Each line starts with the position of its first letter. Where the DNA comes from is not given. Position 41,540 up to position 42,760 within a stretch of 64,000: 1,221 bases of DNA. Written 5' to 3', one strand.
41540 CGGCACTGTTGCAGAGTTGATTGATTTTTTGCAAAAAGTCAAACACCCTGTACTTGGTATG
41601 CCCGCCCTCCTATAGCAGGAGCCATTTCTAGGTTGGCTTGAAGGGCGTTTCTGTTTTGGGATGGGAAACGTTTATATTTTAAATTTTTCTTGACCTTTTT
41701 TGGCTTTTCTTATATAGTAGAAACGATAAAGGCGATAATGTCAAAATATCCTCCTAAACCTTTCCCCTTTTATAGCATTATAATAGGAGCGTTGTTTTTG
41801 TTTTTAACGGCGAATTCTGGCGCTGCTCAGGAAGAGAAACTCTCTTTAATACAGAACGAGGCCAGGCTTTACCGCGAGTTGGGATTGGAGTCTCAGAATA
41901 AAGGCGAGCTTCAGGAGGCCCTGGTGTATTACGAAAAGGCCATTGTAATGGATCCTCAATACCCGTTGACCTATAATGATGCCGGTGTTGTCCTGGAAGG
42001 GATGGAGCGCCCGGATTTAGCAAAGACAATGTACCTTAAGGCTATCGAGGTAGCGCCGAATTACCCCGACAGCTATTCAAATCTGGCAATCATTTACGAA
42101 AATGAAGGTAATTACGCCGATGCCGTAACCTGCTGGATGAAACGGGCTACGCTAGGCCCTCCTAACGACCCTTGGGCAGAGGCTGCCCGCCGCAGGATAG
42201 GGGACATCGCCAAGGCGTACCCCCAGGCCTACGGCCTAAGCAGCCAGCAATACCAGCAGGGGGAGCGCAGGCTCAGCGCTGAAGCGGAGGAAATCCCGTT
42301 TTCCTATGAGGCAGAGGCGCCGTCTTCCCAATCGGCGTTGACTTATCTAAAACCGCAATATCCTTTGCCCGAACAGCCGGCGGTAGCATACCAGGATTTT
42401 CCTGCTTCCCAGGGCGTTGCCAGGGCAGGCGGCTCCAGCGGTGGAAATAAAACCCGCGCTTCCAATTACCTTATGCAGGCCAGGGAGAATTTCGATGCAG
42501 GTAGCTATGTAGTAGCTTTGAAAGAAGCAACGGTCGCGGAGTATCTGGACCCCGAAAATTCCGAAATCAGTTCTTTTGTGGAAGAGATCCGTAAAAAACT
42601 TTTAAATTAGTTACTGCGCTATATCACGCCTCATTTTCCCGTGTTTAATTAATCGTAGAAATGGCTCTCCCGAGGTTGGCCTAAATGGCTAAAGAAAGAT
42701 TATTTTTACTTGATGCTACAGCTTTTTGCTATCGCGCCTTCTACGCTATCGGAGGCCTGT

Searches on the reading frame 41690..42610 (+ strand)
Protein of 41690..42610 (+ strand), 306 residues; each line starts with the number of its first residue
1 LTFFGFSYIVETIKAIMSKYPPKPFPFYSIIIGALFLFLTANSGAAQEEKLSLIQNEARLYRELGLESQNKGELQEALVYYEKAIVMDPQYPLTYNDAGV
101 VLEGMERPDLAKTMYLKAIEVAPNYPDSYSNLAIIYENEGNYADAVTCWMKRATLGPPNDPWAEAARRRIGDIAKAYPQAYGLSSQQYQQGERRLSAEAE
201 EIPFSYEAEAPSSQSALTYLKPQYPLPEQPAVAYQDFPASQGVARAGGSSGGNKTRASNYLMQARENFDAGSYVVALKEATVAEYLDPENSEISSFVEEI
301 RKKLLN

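Call 3: search_protein_families(library=pfam, proteins=[window:41690-42610:+], max_evalue=0.01)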
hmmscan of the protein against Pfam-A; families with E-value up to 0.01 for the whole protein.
window:41690-42610:+ (306 aa): 16 families
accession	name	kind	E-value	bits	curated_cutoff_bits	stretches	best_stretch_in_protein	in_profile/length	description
PF00515.34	TPR_1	-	1.3e-16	60.1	27.8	2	58-91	1-34/34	Tetratricopeptide repeat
PF07719.23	TPR_2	-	1.5e-14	53.3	27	1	58-91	1-34/34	Tetratricopeptide repeat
PF13431.12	TPR_17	-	4.2e-14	52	24.4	1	115-146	2-33/34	Tetratricopeptide repeat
PF13181.12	TPR_8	-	1.3e-12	47.3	25.7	0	95-125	4-34/34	Tetratricopeptide repeat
PF13414.12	TPR_11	-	4.4e-12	45.9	26.8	2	71-103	7-39/42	TPR repeat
PF13424.12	TPR_12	-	6.4e-09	36.3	30.1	2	94-147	5-66/77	Tetratricopeptide repeat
PF13374.12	TPR_10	-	5.7e-07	29.8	27.5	0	128-147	4-23/42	Tetratricopeptide repeat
PF13428.12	TPR_14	-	6.8e-07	29.8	23.5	0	59-95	2-38/44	Tetratricopeptide repeat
PF13432.12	TPR_16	-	3.8e-06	27.7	32.7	1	98-158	3-63/65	Tetratricopeptide repeat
PF14559.12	TPR_19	-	2.2e-05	25.1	25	0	106-147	5-46/68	Tetratricopeptide repeat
PF13176.12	TPR_7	-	6.5e-05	23.1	27.9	0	128-147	1-20/36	Tetratricopeptide repeat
PF13371.12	TPR_9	-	0.00021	21.7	35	0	70-127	7-64/73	Tetratricopeptide repeat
PF23914.1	TPR_CcmH_CycH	-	0.00029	21.2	42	1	71-161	63-156/158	Cytochrome c-type biogenesis protein H TPR domain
PF04733.20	Coatomer_E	-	0.00037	20.5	21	0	72-166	181-275/290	Coatomer epsilon subunit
PF10373.15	EST1_DNA_bind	-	0.00093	19.2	22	0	111-154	1-43/282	Est1 DNA/RNA binding domain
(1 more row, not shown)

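Call 4: search_protein_families(library=ncbifam, proteins=[window:41690-42610:+], max_evalue=0.01)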
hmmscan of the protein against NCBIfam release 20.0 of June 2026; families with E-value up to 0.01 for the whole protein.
window:41690-42610:+ (306 aa): 13 families
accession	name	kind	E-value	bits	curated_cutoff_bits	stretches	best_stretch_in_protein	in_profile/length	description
NF033762.1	social_mot_Tgl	equivalog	1.5e-15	57.2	225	1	55-149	28-123/252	social motility TPR repeat lipoprotein Tgl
NF002725.1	PRK02603.1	equivalog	1.2e-08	35.2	143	1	56-144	33-124/173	photosystem I assembly protein Ycf3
TIGR02521.1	type_IV_pilW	equivalog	3.5e-08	33.3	154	1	49-131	22-104/234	type IV pilus biogenesis/stability protein PilW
NF040959.1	MamA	equivalog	7.4e-08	32.1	200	1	99-152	146-199/204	magnetosome protein MamA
TIGR02917.1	PEP_TPR_lipo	equivalog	7e-06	24.2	312.2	1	45-153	452-559/899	XrtA/PEP-CTERM system TPR-repeat protein PrsT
NF033758.1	gliding_GltE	equivalog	1.4e-05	24.3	225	1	95-154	90-148/411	adventurous gliding motility TPR repeat lipoprotein GltE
NF047371.1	FlcA_CTERM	equivalog_domain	0.00016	20.3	300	1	34-160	373-506/646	periplasmic flagellar collar protein FlcA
NF008391.2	PRK11189.1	equivalog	0.00024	20.7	250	0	50-112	91-153/297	lipoprotein NlpI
NF011886.0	PRK15359.1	equivalog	0.0019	18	146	1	73-131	73-130/144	type III secretion system chaperone protein SscB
TIGR00990.1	3a0801s09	subfamily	0.002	16.9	757.25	1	52-157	325-430/615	mitochondrial import receptor subunit TOM70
NF038257.2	exopoly_VpsP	subfamily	0.0037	16.9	125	0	109-155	101-147/213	VpsP family polysaccharide biosynthesis protein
TIGR02552.1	LcrH_SycD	equivalog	0.0048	16.6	104.8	0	61-125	55-119/136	SycD/LcrH family type III secretion system chaperone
NF033650.1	ANR_neg_reg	subfamily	0.0086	15.9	32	0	128-164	4-42/54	ANR family transcriptional regulator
